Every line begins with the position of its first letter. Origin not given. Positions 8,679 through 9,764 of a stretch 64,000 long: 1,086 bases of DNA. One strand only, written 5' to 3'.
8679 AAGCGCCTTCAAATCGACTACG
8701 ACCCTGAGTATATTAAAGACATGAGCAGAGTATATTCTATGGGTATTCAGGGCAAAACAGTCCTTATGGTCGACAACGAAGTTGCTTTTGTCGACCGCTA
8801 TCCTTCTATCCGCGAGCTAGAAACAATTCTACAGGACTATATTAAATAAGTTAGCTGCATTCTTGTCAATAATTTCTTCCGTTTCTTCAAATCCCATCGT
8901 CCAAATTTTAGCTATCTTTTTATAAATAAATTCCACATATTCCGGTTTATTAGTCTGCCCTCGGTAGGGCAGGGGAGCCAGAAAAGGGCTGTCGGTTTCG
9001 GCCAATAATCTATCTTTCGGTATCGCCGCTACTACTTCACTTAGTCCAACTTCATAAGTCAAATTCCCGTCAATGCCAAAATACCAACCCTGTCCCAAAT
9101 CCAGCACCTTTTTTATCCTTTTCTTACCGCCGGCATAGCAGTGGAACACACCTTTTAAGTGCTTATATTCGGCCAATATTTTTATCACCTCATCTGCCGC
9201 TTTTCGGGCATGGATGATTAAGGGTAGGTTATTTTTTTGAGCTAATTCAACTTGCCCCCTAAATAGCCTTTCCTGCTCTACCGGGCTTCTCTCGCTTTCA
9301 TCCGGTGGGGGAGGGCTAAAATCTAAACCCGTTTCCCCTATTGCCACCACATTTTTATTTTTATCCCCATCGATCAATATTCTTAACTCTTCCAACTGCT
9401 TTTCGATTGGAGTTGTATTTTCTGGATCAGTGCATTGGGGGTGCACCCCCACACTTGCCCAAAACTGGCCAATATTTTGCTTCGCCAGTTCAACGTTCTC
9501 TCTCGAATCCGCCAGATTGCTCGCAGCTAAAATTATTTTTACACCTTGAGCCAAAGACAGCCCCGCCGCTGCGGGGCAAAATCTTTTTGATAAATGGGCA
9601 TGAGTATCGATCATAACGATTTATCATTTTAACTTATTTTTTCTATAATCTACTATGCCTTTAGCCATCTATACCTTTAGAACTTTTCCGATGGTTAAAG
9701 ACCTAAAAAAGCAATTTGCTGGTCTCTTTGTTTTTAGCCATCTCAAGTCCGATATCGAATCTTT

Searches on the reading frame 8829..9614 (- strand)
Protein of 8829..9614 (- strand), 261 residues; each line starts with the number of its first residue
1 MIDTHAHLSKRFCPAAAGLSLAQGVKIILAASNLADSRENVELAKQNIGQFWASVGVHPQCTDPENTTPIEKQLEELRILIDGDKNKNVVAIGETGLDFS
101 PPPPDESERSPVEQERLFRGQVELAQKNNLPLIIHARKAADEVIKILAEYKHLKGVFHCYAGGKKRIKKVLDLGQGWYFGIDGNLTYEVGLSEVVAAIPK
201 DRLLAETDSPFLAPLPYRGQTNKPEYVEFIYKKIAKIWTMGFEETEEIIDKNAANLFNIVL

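Call 30: find_encoding_contigs(protein=window:8829-9614:-, flank=10000, max_places=1)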
Protein window:8829-9614:- (261 aa): 2 contigs read that carry it; 1 place shown.
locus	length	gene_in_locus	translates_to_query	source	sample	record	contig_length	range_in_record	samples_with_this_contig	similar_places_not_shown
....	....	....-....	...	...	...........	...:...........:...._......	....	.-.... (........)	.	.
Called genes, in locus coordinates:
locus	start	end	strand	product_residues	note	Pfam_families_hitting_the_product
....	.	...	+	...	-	?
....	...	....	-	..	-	-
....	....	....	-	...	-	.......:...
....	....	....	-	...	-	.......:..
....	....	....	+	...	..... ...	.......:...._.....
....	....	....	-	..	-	-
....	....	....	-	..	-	?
